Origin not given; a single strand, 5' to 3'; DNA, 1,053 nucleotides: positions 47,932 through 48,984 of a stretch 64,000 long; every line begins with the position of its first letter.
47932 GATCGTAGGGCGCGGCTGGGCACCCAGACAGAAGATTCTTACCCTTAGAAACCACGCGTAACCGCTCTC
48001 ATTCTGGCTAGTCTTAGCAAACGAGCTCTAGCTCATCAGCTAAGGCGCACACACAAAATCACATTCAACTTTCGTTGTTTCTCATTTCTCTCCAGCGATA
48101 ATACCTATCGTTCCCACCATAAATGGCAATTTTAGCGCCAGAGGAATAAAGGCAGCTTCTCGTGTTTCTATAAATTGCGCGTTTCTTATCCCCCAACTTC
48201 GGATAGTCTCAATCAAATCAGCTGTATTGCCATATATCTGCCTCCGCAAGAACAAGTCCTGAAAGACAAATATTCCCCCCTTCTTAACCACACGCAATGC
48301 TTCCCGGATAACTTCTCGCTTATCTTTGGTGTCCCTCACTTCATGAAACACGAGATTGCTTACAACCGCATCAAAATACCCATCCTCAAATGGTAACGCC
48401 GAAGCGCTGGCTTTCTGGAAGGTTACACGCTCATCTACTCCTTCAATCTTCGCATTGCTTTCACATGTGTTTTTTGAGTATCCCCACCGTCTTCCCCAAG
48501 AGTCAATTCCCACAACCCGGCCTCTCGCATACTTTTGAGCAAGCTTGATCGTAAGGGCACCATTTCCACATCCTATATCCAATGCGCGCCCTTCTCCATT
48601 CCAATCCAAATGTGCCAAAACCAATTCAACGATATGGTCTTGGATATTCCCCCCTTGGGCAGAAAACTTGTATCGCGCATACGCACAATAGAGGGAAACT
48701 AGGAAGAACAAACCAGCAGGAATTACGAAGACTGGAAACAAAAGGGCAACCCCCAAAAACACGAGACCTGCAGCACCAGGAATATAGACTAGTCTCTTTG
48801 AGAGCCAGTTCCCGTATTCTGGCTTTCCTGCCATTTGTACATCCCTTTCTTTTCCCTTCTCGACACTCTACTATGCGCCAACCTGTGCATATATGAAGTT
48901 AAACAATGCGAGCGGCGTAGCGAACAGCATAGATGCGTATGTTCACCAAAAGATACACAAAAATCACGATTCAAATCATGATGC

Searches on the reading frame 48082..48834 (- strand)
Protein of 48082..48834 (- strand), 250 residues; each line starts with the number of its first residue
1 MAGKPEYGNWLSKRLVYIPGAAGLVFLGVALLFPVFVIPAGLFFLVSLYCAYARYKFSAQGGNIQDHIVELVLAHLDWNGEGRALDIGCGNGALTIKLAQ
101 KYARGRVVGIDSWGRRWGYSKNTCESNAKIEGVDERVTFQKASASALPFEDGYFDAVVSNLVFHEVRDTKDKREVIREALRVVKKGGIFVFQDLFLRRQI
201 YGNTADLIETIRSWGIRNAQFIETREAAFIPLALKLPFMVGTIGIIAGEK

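Call 71: find_encoding_contigs(protein=window:48082-48834:-, flank=10000, max_places=10)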
Protein window:48082-48834:- (250 aa): no gene with exactly this product is on record in the collection.
